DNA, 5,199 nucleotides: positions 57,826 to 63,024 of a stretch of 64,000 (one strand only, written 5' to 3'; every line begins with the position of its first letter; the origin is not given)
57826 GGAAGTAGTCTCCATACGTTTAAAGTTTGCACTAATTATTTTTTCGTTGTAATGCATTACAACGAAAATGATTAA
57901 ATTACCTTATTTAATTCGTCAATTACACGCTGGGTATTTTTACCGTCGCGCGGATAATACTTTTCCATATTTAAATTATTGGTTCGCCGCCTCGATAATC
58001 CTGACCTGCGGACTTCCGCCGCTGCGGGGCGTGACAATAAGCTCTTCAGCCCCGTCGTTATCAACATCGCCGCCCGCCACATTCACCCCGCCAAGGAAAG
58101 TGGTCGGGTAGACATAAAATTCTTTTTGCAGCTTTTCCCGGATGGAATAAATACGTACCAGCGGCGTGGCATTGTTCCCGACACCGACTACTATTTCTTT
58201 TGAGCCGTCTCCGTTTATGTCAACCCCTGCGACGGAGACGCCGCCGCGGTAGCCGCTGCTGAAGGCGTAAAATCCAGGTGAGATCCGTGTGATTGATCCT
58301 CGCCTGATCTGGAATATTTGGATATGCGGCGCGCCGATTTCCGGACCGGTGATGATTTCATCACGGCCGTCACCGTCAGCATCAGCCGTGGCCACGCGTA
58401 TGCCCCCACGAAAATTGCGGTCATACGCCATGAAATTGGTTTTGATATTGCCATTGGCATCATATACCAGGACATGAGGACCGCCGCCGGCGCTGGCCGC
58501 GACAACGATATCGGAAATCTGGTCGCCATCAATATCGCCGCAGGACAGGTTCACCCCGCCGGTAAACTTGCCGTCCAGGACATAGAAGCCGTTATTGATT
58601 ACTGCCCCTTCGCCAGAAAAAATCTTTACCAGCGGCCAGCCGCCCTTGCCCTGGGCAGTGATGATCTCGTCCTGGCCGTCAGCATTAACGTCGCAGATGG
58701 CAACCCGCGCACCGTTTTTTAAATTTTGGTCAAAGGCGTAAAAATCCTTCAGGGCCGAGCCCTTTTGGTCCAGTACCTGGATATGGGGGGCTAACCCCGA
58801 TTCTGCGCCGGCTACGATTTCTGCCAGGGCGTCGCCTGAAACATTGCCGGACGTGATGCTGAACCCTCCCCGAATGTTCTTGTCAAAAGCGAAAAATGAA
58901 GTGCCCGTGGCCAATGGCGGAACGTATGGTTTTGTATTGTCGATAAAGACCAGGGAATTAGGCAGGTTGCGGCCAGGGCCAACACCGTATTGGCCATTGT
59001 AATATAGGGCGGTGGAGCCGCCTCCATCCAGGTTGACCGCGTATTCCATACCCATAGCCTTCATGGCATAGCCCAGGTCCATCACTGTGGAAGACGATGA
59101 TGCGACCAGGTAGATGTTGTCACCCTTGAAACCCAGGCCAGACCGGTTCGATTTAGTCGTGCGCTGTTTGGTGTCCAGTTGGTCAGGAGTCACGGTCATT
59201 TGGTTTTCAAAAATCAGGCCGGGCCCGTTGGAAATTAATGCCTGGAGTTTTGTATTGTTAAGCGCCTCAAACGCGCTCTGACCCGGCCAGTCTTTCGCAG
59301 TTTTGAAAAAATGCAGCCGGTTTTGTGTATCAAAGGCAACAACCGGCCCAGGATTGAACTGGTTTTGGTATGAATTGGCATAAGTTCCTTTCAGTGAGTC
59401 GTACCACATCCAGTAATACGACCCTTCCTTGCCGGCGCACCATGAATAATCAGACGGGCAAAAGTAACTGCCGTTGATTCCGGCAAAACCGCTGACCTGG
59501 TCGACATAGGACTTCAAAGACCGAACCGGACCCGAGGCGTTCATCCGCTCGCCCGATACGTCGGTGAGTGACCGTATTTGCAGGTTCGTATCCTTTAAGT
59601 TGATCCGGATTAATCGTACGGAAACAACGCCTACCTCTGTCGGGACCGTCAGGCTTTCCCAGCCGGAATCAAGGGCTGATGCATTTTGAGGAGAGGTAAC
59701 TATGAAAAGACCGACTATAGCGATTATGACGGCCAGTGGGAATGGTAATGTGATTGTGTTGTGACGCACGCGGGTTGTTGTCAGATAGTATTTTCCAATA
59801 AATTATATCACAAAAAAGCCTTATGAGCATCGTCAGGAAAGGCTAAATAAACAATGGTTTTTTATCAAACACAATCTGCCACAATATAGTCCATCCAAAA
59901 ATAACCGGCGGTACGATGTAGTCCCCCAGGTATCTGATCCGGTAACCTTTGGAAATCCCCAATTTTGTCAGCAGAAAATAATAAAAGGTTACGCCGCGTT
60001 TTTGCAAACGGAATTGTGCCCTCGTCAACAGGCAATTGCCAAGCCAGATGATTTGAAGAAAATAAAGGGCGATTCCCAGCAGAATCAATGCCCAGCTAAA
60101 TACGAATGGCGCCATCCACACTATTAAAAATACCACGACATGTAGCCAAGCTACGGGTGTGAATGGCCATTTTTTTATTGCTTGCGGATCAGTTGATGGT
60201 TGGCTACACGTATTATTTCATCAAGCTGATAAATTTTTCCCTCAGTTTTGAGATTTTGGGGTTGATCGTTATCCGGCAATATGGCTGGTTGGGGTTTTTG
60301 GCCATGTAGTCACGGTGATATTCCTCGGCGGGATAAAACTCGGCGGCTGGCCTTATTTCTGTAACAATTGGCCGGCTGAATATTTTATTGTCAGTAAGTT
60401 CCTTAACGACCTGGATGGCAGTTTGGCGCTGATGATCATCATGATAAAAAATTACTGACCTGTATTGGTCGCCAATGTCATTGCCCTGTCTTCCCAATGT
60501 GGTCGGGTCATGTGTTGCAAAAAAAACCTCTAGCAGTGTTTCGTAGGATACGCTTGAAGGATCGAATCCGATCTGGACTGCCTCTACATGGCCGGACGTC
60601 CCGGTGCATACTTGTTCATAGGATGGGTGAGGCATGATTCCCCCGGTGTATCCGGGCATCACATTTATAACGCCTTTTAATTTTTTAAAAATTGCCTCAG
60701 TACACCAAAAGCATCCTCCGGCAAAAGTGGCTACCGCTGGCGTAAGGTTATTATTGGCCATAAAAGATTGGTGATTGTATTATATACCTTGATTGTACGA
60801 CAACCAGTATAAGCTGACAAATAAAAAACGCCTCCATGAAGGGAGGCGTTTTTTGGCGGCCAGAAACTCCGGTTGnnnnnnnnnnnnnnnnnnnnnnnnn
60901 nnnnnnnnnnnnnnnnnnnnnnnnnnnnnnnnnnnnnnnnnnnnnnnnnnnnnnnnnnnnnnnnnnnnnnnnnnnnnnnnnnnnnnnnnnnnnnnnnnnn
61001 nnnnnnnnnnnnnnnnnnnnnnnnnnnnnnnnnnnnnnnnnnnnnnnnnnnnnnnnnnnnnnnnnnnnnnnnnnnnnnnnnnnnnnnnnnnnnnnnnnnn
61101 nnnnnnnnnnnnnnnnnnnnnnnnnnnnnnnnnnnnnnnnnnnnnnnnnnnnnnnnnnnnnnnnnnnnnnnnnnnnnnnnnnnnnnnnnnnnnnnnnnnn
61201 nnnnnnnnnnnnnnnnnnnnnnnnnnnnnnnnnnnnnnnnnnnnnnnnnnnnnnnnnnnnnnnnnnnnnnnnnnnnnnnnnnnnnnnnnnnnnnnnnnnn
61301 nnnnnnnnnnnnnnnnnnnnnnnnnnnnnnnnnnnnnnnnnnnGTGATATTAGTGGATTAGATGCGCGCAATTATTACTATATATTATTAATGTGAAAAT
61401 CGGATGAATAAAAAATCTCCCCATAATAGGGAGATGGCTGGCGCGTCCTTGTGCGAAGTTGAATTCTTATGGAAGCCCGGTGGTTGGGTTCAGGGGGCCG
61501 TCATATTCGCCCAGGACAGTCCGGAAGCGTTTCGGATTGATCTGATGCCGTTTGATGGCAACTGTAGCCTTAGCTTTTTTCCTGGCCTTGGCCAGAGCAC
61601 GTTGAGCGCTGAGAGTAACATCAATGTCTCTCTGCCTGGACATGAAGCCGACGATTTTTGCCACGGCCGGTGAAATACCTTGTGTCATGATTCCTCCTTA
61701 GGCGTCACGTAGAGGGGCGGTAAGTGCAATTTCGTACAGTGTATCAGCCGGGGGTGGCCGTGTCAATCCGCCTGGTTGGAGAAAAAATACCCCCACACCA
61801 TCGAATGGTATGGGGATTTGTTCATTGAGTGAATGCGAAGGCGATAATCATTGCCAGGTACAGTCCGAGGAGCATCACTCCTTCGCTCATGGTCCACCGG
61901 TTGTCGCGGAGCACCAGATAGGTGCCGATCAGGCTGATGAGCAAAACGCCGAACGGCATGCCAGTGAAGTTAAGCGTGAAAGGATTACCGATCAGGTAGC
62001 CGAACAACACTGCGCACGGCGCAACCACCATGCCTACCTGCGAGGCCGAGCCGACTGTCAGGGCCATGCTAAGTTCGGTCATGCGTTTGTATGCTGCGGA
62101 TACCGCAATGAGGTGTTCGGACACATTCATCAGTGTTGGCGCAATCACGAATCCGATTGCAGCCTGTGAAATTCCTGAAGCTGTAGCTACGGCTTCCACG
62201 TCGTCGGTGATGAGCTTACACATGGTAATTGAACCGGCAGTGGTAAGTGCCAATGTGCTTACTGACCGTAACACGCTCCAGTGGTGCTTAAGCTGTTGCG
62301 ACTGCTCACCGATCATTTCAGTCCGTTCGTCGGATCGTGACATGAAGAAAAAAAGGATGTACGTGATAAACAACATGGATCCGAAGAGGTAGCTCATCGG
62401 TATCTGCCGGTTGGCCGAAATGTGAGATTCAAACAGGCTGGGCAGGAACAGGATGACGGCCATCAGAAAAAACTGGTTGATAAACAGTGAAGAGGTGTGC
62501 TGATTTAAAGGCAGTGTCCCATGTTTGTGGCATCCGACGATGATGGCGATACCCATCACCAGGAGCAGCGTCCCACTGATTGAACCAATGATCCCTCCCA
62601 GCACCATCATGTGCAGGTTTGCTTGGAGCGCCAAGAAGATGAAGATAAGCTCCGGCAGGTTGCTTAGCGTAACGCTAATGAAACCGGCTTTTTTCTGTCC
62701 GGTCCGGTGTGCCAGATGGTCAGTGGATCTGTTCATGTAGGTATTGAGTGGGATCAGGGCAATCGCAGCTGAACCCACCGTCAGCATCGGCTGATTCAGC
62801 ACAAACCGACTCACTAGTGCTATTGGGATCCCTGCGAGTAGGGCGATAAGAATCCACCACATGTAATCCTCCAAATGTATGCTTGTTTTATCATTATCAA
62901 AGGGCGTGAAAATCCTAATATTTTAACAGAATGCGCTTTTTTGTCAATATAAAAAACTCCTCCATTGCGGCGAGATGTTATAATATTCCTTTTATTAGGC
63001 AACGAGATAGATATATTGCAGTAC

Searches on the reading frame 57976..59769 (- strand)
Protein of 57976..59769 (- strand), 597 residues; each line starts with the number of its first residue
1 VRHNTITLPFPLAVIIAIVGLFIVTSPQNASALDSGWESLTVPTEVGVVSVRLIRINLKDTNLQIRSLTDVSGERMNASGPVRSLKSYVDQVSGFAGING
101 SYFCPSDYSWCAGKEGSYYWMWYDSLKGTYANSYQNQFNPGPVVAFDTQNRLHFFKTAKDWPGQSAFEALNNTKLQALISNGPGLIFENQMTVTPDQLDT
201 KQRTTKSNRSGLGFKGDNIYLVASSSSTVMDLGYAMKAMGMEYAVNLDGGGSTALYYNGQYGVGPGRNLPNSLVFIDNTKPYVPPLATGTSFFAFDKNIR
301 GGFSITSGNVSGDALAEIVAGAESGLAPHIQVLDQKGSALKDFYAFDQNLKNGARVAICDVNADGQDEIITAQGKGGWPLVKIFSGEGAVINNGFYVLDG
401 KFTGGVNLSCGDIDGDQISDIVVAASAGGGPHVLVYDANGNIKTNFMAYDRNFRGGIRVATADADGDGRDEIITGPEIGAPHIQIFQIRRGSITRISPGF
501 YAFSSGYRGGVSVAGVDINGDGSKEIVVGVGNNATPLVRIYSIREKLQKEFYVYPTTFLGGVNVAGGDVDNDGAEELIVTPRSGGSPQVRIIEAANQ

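Call 44: search_protein_families(library=pfam, proteins=[window:57976-59769:-], max_evalue=0.001)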
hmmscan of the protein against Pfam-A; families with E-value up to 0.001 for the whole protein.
window:57976-59769:- (597 aa): 4 families
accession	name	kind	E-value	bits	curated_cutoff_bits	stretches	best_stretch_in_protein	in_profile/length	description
PF09992.14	NAGPA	-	2.7e-16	60.7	25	1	135-275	33-168/169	Phosphodiester glycosidase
PF13517.12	FG-GAP_3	-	2.1e-14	54.3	26.9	2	412-473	1-60/61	FG-GAP-like repeat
PF01839.29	FG-GAP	-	4.4e-14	52.4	22.1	0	510-532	2-24/37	FG-GAP repeat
PF16743.10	PliI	-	5.3e-05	23.3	27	0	568-587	66-85/123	Periplasmic lysozyme inhibitor of I-type lysozyme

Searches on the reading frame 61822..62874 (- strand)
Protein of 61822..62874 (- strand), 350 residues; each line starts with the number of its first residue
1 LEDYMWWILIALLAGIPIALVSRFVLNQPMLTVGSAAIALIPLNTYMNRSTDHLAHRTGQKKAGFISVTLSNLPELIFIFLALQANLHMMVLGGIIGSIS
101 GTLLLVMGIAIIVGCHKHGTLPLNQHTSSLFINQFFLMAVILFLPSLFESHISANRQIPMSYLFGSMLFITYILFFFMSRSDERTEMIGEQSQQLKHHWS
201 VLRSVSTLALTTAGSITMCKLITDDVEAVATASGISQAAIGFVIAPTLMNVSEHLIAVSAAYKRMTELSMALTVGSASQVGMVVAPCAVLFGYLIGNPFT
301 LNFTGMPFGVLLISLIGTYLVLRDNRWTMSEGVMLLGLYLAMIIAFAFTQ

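Call 44: search_protein_families(library=pfam, proteins=[window:61822-62874:-], max_evalue=0.001)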
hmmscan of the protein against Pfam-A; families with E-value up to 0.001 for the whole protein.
window:61822-62874:- (350 aa): 1 family
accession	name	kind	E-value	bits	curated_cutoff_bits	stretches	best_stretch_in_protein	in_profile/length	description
PF01699.29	Na_Ca_ex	-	5.3e-23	82.1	24.9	2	205-346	3-149/151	Sodium/calcium exchanger protein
